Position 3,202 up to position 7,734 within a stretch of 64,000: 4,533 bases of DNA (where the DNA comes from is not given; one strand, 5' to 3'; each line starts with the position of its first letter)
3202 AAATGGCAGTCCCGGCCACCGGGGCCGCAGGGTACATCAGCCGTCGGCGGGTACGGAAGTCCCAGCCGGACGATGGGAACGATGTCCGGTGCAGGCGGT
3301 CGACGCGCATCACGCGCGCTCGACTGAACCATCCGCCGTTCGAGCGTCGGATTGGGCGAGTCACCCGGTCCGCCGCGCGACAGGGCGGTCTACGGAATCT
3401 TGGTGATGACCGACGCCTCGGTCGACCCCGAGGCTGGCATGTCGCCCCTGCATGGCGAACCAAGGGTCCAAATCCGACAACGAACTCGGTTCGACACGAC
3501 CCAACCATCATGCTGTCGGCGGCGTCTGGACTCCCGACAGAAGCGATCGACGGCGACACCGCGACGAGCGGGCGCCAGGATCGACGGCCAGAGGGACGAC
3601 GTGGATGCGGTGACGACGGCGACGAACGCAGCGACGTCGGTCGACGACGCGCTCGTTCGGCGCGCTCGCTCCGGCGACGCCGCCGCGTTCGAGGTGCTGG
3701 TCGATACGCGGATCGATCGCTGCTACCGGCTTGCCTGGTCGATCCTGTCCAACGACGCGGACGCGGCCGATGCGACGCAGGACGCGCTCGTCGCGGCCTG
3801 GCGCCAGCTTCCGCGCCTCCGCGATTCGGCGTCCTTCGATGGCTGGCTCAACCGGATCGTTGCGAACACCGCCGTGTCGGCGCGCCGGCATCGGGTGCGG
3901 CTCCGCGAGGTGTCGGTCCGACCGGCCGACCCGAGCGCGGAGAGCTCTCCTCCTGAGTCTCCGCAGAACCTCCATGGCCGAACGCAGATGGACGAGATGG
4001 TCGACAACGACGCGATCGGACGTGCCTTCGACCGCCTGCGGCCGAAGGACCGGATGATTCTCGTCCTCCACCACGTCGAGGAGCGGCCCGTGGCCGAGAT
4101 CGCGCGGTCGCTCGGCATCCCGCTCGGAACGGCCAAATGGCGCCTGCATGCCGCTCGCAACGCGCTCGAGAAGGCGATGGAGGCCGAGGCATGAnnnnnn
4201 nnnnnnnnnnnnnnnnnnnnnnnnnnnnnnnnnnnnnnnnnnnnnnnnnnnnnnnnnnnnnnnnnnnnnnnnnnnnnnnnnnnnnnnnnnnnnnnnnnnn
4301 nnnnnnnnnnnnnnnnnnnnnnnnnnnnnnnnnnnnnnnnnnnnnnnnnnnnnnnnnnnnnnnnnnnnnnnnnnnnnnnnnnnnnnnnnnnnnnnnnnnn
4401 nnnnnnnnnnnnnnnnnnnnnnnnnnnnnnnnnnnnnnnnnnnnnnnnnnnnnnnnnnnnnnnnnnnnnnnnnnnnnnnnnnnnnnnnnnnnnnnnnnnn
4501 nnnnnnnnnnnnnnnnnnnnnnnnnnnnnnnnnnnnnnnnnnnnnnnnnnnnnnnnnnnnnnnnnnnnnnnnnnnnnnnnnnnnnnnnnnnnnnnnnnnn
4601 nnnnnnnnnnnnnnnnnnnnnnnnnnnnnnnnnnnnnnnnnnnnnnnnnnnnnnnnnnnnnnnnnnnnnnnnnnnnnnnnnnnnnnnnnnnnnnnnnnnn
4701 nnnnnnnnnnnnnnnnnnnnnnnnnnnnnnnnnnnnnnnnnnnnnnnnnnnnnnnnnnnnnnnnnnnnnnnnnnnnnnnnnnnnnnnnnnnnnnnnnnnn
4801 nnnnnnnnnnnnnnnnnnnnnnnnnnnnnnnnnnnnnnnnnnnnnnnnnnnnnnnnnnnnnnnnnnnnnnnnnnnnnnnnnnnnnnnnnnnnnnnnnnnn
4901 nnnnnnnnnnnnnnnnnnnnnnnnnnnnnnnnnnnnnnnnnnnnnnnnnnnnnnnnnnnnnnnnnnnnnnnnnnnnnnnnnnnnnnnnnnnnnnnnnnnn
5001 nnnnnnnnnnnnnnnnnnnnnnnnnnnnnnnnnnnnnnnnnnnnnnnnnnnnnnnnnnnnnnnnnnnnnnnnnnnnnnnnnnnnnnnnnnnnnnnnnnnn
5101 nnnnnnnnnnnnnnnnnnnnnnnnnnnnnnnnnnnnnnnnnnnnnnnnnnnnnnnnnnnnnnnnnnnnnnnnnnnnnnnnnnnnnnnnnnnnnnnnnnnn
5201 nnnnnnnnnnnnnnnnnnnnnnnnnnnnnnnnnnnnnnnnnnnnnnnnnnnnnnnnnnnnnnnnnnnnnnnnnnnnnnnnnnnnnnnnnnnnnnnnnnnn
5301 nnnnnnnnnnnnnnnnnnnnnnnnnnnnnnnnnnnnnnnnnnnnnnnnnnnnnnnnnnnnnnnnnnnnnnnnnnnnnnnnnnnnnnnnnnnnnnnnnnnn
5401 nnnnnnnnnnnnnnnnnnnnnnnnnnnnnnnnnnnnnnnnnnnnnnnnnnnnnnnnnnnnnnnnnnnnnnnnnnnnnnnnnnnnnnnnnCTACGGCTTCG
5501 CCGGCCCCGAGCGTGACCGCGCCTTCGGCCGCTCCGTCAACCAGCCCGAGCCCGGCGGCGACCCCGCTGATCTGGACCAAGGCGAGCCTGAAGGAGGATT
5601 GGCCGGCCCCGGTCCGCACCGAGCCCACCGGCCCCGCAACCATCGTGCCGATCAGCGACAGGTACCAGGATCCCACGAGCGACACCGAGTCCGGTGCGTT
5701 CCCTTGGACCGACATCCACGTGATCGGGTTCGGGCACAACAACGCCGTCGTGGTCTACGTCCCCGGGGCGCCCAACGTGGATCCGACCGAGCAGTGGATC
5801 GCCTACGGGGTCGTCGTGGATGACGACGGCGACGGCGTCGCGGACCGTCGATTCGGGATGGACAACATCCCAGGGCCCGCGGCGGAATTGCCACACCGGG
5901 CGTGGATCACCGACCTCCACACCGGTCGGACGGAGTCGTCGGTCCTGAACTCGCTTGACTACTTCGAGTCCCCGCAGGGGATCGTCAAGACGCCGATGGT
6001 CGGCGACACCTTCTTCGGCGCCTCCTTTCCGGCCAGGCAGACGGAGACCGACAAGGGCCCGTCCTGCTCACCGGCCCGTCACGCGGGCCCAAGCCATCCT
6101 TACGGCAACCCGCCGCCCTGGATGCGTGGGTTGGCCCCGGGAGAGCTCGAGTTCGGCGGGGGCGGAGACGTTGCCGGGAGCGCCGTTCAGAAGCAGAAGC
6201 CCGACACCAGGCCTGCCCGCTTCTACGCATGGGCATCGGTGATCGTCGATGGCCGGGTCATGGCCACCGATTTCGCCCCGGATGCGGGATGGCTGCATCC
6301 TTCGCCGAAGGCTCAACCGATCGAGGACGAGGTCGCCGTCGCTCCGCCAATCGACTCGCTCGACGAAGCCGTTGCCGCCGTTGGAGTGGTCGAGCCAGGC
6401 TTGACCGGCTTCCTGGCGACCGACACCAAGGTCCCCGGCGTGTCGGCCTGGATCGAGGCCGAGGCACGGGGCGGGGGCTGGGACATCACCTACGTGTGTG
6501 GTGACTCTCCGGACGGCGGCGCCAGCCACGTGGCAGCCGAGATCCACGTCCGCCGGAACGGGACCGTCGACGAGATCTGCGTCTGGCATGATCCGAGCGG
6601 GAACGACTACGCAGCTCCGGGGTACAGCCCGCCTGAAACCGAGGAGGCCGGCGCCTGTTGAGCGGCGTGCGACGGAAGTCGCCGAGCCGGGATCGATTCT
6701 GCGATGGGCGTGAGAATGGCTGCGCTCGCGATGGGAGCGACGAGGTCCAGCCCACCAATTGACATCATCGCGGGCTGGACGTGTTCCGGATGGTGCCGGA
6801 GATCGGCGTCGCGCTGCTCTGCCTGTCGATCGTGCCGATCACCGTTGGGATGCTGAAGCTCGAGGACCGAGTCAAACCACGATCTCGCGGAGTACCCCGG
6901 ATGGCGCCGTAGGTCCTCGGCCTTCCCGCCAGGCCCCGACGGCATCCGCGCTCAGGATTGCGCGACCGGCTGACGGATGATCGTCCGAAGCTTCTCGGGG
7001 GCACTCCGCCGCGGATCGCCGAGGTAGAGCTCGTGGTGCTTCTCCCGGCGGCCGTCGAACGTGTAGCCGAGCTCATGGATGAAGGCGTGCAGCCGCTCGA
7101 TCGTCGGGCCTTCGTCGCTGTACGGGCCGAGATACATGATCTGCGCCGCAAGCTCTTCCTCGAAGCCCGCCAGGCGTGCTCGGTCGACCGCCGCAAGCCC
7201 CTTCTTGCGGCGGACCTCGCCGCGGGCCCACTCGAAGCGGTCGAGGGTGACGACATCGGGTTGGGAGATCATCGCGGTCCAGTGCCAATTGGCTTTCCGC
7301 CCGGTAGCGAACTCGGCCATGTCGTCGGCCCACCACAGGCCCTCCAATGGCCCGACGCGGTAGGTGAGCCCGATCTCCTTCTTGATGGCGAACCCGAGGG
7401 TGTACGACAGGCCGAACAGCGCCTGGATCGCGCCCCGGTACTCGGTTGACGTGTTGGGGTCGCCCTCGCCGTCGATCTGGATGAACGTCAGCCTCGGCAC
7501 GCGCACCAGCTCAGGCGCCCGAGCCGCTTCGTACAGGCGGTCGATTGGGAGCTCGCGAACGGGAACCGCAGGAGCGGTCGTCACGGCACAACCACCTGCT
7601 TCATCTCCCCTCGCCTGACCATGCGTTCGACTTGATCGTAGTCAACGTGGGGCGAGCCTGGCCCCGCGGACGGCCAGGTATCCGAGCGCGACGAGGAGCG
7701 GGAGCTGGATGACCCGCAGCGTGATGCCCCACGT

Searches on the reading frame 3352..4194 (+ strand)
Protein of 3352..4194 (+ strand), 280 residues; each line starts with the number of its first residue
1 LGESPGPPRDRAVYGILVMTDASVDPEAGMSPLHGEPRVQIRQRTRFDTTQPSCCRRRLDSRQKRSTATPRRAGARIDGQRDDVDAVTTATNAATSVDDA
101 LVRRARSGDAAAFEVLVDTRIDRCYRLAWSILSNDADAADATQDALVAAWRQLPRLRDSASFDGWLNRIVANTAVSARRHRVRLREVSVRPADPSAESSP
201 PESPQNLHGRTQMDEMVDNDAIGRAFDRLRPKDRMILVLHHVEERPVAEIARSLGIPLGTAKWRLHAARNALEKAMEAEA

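Call 15: search_protein_families(library=pfam, proteins=[window:3352-4194:+])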
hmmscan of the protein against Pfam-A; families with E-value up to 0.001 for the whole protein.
window:3352-4194:+ (280 aa): 4 families
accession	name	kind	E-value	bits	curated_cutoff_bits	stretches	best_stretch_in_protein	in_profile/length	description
PF08281.18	Sigma70_r4_2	-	1.5e-12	47.4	25.7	1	221-272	3-54/54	Sigma-70, region 4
PF04542.20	Sigma70_r2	-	9.8e-12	44.9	24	1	118-182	3-69/71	Sigma-70 region 2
PF04545.22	Sigma70_r4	-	9.1e-09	35.2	24.1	1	225-272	1-48/50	Sigma-70, region 4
PF07638.17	Sigma70_ECF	-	0.00075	19.9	21.1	0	101-276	7-183/185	ECF sigma factor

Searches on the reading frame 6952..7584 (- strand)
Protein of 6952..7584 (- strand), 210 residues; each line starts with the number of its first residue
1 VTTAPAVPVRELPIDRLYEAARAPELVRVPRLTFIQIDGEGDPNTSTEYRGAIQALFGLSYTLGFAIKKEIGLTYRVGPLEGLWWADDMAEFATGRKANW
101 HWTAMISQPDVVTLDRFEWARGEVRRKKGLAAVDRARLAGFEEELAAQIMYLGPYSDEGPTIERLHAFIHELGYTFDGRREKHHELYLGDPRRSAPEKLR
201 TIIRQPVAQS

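Call 15: search_protein_families(library=pfam, proteins=[window:6952-7584:-])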
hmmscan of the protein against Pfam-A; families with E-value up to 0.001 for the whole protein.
window:6952-7584:- (210 aa): 1 family
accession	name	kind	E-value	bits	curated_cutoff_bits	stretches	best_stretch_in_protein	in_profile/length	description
PF06445.20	GyrI-like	-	5e-13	50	26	1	24-206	3-153/155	GyrI-like small molecule binding domain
